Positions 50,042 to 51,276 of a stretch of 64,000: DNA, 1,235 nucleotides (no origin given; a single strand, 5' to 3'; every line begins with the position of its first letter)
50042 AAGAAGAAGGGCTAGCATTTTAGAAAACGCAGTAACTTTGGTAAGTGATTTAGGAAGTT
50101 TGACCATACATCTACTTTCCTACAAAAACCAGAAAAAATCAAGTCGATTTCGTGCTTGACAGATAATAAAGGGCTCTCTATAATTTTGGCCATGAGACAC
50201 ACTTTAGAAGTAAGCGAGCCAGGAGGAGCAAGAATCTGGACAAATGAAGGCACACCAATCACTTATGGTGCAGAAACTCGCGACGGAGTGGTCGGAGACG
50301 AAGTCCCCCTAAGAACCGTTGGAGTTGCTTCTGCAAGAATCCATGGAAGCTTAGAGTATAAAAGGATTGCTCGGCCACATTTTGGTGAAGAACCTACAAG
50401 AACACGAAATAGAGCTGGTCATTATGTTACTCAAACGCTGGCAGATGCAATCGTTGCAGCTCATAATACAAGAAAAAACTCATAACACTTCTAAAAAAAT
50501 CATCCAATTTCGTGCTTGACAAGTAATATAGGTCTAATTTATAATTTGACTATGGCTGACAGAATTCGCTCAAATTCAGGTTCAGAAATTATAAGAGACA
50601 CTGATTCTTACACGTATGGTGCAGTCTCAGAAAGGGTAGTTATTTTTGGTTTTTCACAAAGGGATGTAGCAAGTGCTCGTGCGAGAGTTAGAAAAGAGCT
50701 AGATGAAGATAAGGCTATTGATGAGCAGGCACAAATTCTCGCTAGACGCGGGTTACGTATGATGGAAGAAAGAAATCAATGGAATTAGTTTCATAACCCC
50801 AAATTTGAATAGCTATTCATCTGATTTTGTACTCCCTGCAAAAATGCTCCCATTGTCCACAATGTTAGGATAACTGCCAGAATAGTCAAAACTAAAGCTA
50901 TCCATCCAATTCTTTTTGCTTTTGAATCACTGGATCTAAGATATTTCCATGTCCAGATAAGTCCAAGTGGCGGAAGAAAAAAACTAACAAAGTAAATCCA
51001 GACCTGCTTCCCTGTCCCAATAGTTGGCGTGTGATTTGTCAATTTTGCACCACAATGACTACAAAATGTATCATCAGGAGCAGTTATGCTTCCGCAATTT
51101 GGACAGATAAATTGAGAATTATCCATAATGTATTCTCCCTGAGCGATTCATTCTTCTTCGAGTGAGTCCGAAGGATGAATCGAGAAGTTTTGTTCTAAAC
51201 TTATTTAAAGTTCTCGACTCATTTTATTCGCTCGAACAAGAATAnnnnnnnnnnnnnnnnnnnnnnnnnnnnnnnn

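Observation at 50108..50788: Tandem paralogous small basic protein genes, each with a duplicated perfect sigma70 promoter and a leaderless-type start; the ORF-track TTG starts are actually the -35 boxes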

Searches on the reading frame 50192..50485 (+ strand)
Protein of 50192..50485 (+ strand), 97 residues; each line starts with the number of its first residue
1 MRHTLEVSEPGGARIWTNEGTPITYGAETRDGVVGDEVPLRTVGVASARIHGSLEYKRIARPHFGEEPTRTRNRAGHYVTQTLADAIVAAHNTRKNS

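Call 9: search_protein_families(library=pfam, proteins=[window:50192-50485:+], max_evalue=1)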
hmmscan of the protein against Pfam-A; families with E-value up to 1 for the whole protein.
window:50192-50485:+ (97 aa): 0 families

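Call 10: find_homologous_proteins(query=window:50192-50485:+, max_evalue=10)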
Query window:50192-50485:+ (97 aa): 1 proteins with E <= 10 among 3 candidates.
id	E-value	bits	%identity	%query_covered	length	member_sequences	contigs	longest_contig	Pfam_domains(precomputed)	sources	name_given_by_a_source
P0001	4.9e-58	211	100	100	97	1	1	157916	-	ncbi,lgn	-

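Call 12: find_encoding_contigs(protein=P0001, flank=10000, max_places=6)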
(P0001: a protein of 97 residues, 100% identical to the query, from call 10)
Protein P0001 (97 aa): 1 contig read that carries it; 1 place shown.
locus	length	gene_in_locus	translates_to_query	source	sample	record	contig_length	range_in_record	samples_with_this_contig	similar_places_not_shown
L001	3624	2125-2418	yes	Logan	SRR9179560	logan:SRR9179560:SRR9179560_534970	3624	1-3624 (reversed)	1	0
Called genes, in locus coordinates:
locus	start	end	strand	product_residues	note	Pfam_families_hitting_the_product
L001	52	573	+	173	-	PF10463:Peptidase_U49 (weak)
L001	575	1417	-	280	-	-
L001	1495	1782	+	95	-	-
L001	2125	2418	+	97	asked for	-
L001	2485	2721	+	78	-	-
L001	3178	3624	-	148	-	?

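Call 38: predict_structure(protein=window:50192-50482:+)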
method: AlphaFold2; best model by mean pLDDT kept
length: 97 residues; sequences in the alignment: 1
mean_pLDDT: 36.2   pTM: 0.17
mean pLDDT of the five models: 36.2, 35.7, 34.2, 34.2, 33.4
residues with pLDDT >= 90: 0; 70-90: 0; 50-70: 3; < 50: 94
segments of 3 or more residues with pLDDT < 50: 1-74, 78-97
pLDDT, mean of each block of 10 residues (from residue 1): 33 34 34 35 34 30 39 46 42 35
secondary structure, 60 per line:
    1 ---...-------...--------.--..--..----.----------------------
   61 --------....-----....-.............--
elements in order: E4-6 E14-16 E69-72 E78-81 H83-95

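Call 40: search_protein_representatives(alignment_id=A2)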
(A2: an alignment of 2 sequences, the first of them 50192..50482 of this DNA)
Query: 2 sequences, 106 profile positions. Proteins with E-value up to 0.001 (for the whole library): 4; up to 1e-10: 3; up to 1e-30: 2. The best 4 are listed.
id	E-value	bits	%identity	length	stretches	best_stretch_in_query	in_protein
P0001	5.9e-49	180.9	-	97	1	1-103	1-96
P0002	2.1e-31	124.5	-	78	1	12-105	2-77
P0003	3.2e-11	59.6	-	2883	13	4-29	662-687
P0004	4.8e-04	36.5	-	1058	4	17-42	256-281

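Call 42: search_protein_families(library=pfam, proteins=[P0003, P0004], max_evalue=0.01)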
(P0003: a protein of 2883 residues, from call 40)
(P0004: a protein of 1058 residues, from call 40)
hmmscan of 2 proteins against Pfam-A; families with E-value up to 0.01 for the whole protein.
P0003 (2883 aa): 16 families
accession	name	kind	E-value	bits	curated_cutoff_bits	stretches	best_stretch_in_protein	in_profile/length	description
PF03160.20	Calx-beta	-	2.6e-225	734.5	27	16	2145-2238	21-117/119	Calx-beta domain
PF20579.4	LapA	-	8.6e-71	235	27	12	467-564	3-84/99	LapA domain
PF00927.28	Transglut_C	-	2.2e-20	73.2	26.6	0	1590-1648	14-74/106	Transglutaminase family, C-terminal ig like domain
PF09394.16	Inhibitor_I42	-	5.8e-13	49.4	27.2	0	1138-1167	44-73/91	Chagasin family peptidase inhibitor I42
PF17963.7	Big_9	-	1.8e-11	45.2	23.6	1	163-243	7-88/89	Bacterial Ig domain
PF16283.10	DUF4929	-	1.9e-11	44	28.3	0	1150-1223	27-98/374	Domain of unknown function (DUF4929)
PF07233.18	DUF1425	-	7.2e-11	42.3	28.3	0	2125-2166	5-46/96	Protein of unknown function (DUF1425)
PF04170.18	NlpE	-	1.9e-10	41.9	22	0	1924-1992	12-79/86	NlpE N-terminal domain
PF24478.1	DCX2_DCDC1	-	9.4e-07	29.3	27.8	0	1739-1799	13-73/105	DCDC1, second doublecortin-like domain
PF17892.7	Cadherin_5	-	1.1e-06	28.8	26.5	1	165-245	19-97/98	Cadherin-like domain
PF15780.11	ASH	-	1.6e-05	25.5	27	0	1252-1284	17-49/98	Abnormal spindle-like microcephaly-assoc'd, ASPM-SPD-2-Hydin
PF18201.7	PIH1_CS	-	3.3e-05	24.7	23.3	0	1054-1125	14-85/100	PIH1 CS-like domain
PF24813.1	DUF7709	-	4e-05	24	33.3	0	1012-1045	8-41/95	Domain of unknown function (DUF7709)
PF17970.7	bMG1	-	5e-05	23.7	26.4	0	691-743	9-63/105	Bacterial Alpha-2-macroglobulin MG1 domain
PF16132.11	DUF4843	-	0.0005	20.1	34.5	0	690-764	21-95/163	Domain of unknown function (DUF4843)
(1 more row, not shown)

P0004 (1058 aa): 5 families
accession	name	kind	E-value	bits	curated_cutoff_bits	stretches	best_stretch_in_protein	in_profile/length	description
PF04151.21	PPC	-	3.3e-16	60.4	25.9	1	265-324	1-68/70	Bacterial pre-peptidase C-terminal domain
PF02412.23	TSP_3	-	1.3e-06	28.4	25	2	838-860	14-36/36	Thrombospondin type 3 repeat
PF14658.12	EF-hand_9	-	4.8e-05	24.2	37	0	290-310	38-59/66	EF-hand domain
PF00801.26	PKD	-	9.8e-05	22.7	23.5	0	172-223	12-63/80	PKD domain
PF14344.12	DUF4397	-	0.0039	18.2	30.6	0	98-131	23-59/119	Domain of unknown function (DUF4397)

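Call 55: search_protein_families(library=phrogs, proteins=[window:50192-50485:+], max_evalue=0.1)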
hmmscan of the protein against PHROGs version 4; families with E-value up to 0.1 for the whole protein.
window:50192-50485:+ (97 aa): 0 families

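Call 56: search_protein_families(library=padloc, proteins=[window:50192-50485:+], max_evalue=0.1)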
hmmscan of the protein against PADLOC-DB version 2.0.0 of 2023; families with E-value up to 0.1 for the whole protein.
window:50192-50485:+ (97 aa): 0 families

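Call 58: search_protein_families(library=ncbifam, proteins=[window:50192-50485:+], max_evalue=0.1)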
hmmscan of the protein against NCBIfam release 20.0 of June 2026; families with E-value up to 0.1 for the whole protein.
window:50192-50485:+ (97 aa): 0 families

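Call 59: search_solved_structures(query=A2, max_evalue=10)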
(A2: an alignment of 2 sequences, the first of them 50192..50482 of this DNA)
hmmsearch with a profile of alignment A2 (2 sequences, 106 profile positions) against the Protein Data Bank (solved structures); distinct sequences matched with E-value up to 10: 3.
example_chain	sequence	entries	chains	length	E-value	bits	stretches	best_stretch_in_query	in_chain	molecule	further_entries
9lb5_D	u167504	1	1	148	1.4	12.5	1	26-67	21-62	Secreted protein ORF2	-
9lb4_A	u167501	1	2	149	1.5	12.4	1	27-67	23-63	Secreted protein ORF2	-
9lb5_A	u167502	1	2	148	1.5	12.4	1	26-67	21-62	Secreted protein ORF2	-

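Call 75: find_related_loci(query=A2, collection=viral_contigs, flank=3000)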
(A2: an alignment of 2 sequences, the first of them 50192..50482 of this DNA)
Query A2 (97 aa) in viral_contigs; peptide patterns used: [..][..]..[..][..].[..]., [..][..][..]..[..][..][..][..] (x = any residue, [..] = any of these).
80 stretches matched a pattern, but none encodes a relative of the query by tblastn (E <= 1e-3).

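Call 90: search_dna_similar(query=window:50192-50482:+, collection=phages, mode=protein, max_evalue=1)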
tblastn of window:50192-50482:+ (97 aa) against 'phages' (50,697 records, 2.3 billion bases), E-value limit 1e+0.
No match.

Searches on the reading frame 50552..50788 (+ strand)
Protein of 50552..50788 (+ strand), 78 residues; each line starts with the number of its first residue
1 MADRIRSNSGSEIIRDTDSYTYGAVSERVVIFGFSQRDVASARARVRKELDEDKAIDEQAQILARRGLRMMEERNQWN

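Call 9: search_protein_families(library=pfam, proteins=[window:50552-50788:+], max_evalue=1)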
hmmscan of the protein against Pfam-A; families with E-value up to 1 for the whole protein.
window:50552-50788:+ (78 aa): 1 family
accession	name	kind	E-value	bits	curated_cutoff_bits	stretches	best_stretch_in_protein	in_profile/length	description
PF13373.11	Dsc3_C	-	0.017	15.8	25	1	28-74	5-52/145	DSC E3 ubiquitin ligase complex subunit 3, C-terminal domain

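Call 11: find_homologous_proteins(query=window:50552-50788:+, max_evalue=10)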
Query window:50552-50788:+ (78 aa): 1 proteins with E <= 10 among 1 candidates.
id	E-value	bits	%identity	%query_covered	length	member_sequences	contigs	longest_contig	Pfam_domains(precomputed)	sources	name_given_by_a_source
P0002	1.2e-41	157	100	100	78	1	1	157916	-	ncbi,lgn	-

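Call 39: predict_structure(protein=window:50552-50785:+)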
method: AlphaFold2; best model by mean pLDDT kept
length: 78 residues; sequences in the alignment: 1
mean_pLDDT: 73.5   pTM: 0.34
mean pLDDT of the five models: 73.5, 70.4, 68.2, 66.9, 62.1
residues with pLDDT >= 90: 26; 70-90: 18; 50-70: 21; < 50: 13
segments of 3 or more residues with pLDDT < 50: 19-31
pLDDT, mean of each block of 10 residues (from residue 1): 62 56 44 70 91 93 92 81
secondary structure, 60 per line:
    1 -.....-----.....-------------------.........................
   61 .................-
elements in order: E2-6 E12-16 H36-77

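Call 55: search_protein_families(library=phrogs, proteins=[window:50552-50788:+], max_evalue=0.1)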
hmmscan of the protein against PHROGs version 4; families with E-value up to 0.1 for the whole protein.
window:50552-50788:+ (78 aa): 0 families

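Call 56: search_protein_families(library=padloc, proteins=[window:50552-50788:+], max_evalue=0.1)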
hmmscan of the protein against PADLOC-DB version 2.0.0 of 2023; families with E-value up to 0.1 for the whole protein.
window:50552-50788:+ (78 aa): 0 families

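Call 58: search_protein_families(library=ncbifam, proteins=[window:50552-50788:+], max_evalue=0.1)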
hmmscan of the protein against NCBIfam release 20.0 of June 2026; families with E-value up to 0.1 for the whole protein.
window:50552-50788:+ (78 aa): 0 families

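Call 61: fold_search(model_id=the predicted structure, library=pdb)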
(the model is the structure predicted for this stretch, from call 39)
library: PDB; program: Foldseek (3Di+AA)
matches with E <= 10: 19; with E <= 0.001: 0
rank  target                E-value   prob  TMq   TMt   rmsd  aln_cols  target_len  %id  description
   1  8pr7_C                1.5e+00  0.12  0.21  0.25  11.9        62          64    8  Aurora-A in complex with CEP192 and an inhibitory monobody (released 2024-07-24)
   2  8otz_By               4.7e+00  0.08  0.26  0.14  13.5        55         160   16  48-nm repeat of the native axonemal doublet microtubule from bovine sperm (released 2023-11-22)
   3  6nkl_D                4.7e+00  0.07  0.20  0.22  10.2        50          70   18  2.2 A resolution structure of VapBC-1 from nontypeable Haemophilus influenzae (released 2019-04-10)
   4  8p10_A                5.1e+00  0.06  0.16  0.19   3.5        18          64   33  The crystal structure of the C-terminal domain of Mengla nucleoprotein (released 2023-10-11)
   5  6nkl_C                5.4e+00  0.08  0.21  0.22   9.1        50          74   18  2.2 A resolution structure of VapBC-1 from nontypeable Haemophilus influenzae (released 2019-04-10)
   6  5m1o_A                5.8e+00  0.06  0.16  0.07   5.1        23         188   26  Crystal structure of the large terminase nuclease from thermophilic phage G20c with bound Cobalt (released 2016-10-26)
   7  10zo_B                6.2e+00  0.08  0.18  0.20   3.1        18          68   33  Crystal structure of Mengla virus nucleoprotein bound by a cross-reactive anti-Marburg virus nanobody (released 2026-03-25)
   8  5apn_y                6.6e+00  0.09  0.33  0.13  20.9        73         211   12  Structure of the yeast 60S ribosomal subunit in complex with Arx1, Alb1 and N-terminally tagged Rei1 (released 2015-12-16)
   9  9qdq_C                7.1e+00  0.04  0.20  0.28  10.8        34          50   24  Cryo-EM structure of Upf1-Nmd4-Ebs1 in complex with RNA (released 2025-10-22)
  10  8e8l_4                7.6e+00  0.06  0.22  0.27   4.8        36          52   17  9H2 Fab-poliovirus 1 complex (released 2023-06-21)
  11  8p10_B                8.1e+00  0.09  0.16  0.19   3.1        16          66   38  The crystal structure of the C-terminal domain of Mengla nucleoprotein (released 2023-10-11)
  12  5lnl_H                8.6e+00  0.20  0.18  0.11   0.8        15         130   27  Crystal structure of Hsf 1608-1749 putative domain 1 (released 2017-02-15)
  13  9f07_C                8.6e+00  0.11  0.50  0.47  17.4        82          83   13  TUBULIN:STATHMIN:DARPIN:TAU MTBR3 COMPLEX (released 2024-11-13)
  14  8r6f_G                8.6e+00  0.11  0.43  0.17  10.8        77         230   13  CryoEM structure of wheat 40S ribosomal subunit, body domain (released 2023-12-27)
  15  7m2w_F                8.6e+00  0.06  0.17  0.02  12.9        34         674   18  Engineered disulfide cross-linked closed conformation of the Yeast gamma-TuRC(SS) (released 2021-05-12)
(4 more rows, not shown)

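Call 91: search_dna_similar(query=window:50552-50785:+, collection=phages, mode=protein, max_evalue=1)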
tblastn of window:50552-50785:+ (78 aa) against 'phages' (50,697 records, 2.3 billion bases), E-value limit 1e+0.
No match.

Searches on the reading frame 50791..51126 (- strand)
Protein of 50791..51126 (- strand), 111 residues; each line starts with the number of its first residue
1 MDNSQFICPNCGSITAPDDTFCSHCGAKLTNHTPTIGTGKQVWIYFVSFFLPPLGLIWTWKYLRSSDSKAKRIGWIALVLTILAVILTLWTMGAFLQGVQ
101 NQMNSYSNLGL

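Call 9: search_protein_families(library=pfam, proteins=[window:50791-51126:-], max_evalue=1)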
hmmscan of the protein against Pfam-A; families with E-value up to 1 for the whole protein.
window:50791-51126:- (111 aa): 37 families (the best 25 are shown)
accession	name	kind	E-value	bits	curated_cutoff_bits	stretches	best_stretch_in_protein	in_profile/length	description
PF13248.11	Zn_ribbon_3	-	1.1e-08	34.6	27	1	6-29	3-26/26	zinc-ribbon domain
PF13240.11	Zn_Ribbon_1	-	1.2e-07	31.7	25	1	8-29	2-23/23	zinc-ribbon domain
PF12773.13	DZR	-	2.1e-05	25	27.3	1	8-30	1-23/45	Double zinc ribbon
PF14803.11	Zn_ribbon_Nudix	-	0.0005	20.4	25.6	1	21-34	2-15/34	Nudix N-terminal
PF18912.6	DZR_2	-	0.002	18.4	27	1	8-31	10-33/56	Double zinc ribbon domain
PF08271.17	Zn_Ribbon_TF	-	0.002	18.1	29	2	6-30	1-30/43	TFIIB zinc-binding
PF24460.1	DUF7575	-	0.0023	17.7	28.5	1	8-29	6-27/28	Domain of unknown function (DUF7575)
PF09889.16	DUF2116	-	0.0064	16.9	26.8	1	8-32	6-31/59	Probable treble clef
PF13491.11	FtsK_4TM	-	0.0068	16.5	23.1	1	47-96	65-114/171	4TM region of DNA translocase FtsK/SpoIIIE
PF17032.10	Zn_ribbon_15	-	0.01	17.1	28.9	1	4-26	51-73/73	zinc-ribbon family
PF12172.15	zf-ChsH2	-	0.013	15.8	23.2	1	8-27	14-33/37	ChsH2, rubredoxin-like zinc ribbon domain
PF07754.17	HVO_2753_ZBP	-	0.013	15.7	33.2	1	4-14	15-25/46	Small zinc finger protein HVO_2753-like, Zn-binding pocket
PF25017.1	zf-C2HC_3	-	0.02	15.3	24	1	2-14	20-32/47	C2HC zinc finger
PF19335.5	HMBD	-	0.02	15.3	23.6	1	6-30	2-26/28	Heavy metal binding domain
PF09297.16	Zn_ribbon_NUD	-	0.037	14.2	24.8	1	21-28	5-12/32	NADH pyrophosphatase zinc ribbon domain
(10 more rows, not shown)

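Call 58: search_protein_families(library=ncbifam, proteins=[window:50791-51126:-], max_evalue=0.1)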
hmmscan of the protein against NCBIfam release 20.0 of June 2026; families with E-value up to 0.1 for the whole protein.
window:50791-51126:- (111 aa): 6 families
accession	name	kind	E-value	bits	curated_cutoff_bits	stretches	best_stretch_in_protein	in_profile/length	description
NF045510.1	4Cys_prefix_kin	domain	0.0089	16.3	24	0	18-29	15-26/26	4-Cys prefix domain-containing protein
NF033497.1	rubre_like_arch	subfamily_domain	0.02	14.6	32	1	8-31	3-28/34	rubrerythrin-like domain-containing protein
NF011149.0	PRK14559.1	equivalog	0.028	13.1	374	1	6-33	2-29/642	serine/threonine phosphatase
NF040945.1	CCC_membrane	equivalog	0.031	14.6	65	1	68-105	55-93/99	CCC motif membrane protein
NF049953.1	ribbon_DG_selen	exception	0.051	13.5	130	1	3-28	145-170/172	zinc ribbon-containing (seleno)protein DG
NF053815.1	teico_TcaA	equivalog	0.084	11.7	550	1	8-33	4-29/463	membrane-associated protein TcaA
